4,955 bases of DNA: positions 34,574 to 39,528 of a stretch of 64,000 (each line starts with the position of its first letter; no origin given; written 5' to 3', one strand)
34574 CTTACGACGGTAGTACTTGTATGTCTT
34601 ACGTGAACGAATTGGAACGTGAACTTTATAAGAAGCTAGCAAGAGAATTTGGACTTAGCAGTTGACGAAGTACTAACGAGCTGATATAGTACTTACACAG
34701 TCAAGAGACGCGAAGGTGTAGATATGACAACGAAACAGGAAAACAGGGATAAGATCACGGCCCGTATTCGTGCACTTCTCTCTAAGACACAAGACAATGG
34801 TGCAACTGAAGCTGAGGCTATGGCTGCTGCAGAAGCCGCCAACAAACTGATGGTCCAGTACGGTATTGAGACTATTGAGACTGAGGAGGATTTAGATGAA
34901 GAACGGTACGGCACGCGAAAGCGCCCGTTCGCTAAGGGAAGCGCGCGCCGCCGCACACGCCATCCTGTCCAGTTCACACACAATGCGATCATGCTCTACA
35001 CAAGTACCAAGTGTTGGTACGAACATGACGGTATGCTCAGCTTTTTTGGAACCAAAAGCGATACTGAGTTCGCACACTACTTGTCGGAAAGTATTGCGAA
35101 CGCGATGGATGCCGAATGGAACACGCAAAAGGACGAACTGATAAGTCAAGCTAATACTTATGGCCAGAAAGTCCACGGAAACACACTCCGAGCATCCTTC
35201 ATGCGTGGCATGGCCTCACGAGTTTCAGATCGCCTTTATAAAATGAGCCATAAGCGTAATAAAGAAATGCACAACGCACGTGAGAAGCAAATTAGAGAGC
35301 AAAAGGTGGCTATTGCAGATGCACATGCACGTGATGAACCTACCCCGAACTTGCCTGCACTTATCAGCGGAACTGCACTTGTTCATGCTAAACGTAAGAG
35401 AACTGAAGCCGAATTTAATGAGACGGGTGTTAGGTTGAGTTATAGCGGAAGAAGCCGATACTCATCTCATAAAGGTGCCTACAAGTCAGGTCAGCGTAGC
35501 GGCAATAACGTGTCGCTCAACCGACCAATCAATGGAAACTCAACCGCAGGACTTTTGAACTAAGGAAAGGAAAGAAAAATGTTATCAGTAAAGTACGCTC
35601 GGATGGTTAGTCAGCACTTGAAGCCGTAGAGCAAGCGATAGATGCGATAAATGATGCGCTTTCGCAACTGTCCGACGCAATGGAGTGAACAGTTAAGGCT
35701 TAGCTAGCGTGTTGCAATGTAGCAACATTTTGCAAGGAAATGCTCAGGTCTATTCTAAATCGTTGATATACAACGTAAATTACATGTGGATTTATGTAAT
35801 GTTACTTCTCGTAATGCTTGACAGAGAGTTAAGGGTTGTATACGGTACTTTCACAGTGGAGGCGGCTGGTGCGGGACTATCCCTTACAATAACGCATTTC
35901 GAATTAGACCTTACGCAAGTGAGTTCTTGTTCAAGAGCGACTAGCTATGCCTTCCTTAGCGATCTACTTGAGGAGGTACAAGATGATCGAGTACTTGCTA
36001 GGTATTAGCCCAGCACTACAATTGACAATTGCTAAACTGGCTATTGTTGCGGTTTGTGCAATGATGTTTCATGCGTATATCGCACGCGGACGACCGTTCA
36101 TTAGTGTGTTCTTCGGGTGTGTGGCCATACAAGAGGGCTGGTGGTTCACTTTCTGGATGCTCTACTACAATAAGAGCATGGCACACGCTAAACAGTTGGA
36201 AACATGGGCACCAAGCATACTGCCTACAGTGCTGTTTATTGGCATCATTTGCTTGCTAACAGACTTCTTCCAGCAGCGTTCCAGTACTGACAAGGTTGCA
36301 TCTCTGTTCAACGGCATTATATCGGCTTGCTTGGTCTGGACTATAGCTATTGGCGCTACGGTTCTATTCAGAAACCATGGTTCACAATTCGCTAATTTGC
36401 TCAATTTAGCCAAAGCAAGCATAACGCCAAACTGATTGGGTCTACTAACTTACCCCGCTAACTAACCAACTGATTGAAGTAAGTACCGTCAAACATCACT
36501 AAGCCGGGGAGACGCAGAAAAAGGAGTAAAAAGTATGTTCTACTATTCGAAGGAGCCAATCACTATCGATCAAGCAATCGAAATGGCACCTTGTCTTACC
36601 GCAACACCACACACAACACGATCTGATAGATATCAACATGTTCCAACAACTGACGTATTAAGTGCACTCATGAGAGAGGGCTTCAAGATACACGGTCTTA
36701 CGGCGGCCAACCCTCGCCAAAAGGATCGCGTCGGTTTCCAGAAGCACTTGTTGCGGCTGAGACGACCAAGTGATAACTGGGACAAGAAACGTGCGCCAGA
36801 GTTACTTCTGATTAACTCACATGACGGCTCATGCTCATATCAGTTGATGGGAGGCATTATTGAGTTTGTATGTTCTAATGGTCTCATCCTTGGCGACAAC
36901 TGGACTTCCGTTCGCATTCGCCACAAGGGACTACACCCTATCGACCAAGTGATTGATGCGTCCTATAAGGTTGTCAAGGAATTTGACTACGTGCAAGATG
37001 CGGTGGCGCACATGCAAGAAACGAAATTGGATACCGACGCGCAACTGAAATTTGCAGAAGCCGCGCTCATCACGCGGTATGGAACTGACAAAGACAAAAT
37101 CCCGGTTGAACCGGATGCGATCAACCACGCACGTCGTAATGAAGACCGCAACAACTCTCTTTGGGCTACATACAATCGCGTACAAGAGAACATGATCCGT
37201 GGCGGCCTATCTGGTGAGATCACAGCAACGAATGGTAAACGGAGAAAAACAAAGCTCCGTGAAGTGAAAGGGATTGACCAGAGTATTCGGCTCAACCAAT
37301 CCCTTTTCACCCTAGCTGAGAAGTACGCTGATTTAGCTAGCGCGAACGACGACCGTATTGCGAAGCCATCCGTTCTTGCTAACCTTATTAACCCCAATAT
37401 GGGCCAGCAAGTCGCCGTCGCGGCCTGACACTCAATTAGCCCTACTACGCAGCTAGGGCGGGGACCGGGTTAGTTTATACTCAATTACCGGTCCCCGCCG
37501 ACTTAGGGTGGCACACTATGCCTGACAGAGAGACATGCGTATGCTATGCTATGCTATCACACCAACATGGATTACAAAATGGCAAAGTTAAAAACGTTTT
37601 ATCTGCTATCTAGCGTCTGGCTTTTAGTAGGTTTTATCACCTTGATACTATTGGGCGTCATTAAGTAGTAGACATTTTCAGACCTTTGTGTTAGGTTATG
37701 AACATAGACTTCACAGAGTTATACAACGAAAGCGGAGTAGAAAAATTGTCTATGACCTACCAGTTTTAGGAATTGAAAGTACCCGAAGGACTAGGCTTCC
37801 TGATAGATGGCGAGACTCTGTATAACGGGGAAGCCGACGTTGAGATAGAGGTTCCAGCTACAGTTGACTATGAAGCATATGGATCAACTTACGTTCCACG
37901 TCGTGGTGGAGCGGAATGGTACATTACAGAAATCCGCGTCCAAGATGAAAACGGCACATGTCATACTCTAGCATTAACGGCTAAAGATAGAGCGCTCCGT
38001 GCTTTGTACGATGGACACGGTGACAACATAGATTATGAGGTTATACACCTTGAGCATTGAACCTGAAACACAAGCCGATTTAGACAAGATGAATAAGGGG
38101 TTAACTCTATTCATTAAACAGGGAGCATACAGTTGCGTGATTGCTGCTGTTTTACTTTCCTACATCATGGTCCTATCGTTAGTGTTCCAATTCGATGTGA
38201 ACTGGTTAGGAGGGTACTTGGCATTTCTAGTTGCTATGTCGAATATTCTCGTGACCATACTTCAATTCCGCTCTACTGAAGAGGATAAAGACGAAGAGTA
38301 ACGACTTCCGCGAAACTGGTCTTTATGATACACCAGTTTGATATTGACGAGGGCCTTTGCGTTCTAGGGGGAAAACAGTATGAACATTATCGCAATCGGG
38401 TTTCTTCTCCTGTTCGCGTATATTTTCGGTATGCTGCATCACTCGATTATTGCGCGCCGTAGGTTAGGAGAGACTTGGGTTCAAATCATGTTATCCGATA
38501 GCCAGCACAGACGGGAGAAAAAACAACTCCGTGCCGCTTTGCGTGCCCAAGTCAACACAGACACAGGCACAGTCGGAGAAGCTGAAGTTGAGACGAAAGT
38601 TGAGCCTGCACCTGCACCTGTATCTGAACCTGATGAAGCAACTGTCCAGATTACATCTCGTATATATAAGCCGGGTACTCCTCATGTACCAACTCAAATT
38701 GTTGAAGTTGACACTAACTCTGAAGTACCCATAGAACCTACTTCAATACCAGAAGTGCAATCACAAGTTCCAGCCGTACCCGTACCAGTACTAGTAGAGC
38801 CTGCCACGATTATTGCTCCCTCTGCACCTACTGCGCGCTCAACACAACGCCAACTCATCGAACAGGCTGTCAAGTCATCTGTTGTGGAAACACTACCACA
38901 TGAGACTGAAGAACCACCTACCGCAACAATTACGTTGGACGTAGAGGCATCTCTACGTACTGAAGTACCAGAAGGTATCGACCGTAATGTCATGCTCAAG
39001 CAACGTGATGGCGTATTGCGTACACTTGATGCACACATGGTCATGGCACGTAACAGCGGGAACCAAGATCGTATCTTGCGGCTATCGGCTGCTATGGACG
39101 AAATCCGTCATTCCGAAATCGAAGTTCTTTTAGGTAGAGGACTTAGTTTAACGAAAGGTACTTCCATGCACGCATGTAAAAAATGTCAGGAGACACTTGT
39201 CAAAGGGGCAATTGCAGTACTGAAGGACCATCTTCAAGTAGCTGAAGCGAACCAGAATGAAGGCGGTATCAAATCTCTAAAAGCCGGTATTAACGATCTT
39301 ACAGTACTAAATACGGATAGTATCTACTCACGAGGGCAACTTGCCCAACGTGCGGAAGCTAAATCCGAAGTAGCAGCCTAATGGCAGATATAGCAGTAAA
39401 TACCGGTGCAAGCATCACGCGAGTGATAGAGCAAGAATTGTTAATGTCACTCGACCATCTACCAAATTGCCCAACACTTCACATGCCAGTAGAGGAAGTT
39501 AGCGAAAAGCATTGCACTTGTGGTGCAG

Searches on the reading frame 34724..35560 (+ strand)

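Call 43: search_protein_families(library=pfam, proteins=[window:34724-35560:+], max_evalue=0.001)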
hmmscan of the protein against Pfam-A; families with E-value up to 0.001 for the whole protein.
window:34724-35560:+ (279 aa): 2 families
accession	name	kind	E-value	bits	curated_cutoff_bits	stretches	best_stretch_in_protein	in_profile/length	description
PF23771.1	DUF7168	-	3e-13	50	25.5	1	75-193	17-130/140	Domain of unknown function (DUF7168)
PF10979.13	DUF2786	-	1.2e-11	44.8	23.9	1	10-49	1-39/40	Protein of unknown function (DUF2786)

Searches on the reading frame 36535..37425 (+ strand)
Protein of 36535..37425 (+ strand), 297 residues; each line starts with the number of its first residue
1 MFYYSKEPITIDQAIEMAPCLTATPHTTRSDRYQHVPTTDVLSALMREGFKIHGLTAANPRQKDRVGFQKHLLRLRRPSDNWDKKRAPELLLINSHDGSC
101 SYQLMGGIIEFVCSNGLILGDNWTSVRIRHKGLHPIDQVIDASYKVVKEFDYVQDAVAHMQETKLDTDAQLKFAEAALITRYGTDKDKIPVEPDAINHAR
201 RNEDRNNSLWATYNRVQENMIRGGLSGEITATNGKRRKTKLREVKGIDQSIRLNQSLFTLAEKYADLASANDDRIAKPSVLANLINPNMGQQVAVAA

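Call 43: search_protein_families(library=pfam, proteins=[window:36535-37425:+], max_evalue=0.001)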
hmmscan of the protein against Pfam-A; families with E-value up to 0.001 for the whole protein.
window:36535-37425:+ (297 aa): 1 family
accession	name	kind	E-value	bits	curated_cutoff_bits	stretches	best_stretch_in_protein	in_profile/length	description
PF06067.16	DUF932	-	1e-40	140.4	23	1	25-257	1-226/227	Domain of unknown function (DUF932)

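Call 51: find_encoding_contigs(protein=window:36535-37425:+, flank=10000, max_places=6)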
Protein window:36535-37425:+ (297 aa): no gene with exactly this product is on record in the collection.

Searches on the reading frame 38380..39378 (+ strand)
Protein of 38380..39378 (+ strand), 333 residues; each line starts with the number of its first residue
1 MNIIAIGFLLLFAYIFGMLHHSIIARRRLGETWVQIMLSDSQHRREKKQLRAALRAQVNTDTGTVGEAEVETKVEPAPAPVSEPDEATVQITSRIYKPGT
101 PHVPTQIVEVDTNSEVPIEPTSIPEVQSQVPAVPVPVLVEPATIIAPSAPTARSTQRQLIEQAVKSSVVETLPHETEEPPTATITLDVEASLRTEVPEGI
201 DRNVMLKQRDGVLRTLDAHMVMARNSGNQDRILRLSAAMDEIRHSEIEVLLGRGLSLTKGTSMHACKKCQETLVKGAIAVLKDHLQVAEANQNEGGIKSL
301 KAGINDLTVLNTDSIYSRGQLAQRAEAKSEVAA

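Call 43: search_protein_families(library=pfam, proteins=[window:38380-39378:+], max_evalue=0.001)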
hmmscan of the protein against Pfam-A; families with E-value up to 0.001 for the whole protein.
window:38380-39378:+ (333 aa): 0 families

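Call 53: find_encoding_contigs(protein=window:38380-39378:+, flank=10000, max_places=6)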
Protein window:38380-39378:+ (333 aa): 2 contigs read that carry it; 2 places shown.
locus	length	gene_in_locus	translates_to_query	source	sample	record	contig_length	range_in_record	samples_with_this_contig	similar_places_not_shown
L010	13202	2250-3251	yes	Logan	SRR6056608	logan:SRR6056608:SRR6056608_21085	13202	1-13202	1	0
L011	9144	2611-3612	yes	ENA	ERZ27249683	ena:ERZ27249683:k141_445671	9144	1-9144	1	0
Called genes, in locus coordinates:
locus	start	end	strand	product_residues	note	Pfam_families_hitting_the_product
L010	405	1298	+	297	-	PF06067:DUF932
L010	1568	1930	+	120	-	-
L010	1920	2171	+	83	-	-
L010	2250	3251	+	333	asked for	-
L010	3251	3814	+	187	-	-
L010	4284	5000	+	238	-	PF01510:Amidase_2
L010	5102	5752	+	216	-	PF13521:AAA_28 (weak)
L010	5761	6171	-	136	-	-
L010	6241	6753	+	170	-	PF00383:dCMP_cyt_deam_1, PF14437:MafB19-deam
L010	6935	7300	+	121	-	-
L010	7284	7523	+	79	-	-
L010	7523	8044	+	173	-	-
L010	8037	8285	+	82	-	-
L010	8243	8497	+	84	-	-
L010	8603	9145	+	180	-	-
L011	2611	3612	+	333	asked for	-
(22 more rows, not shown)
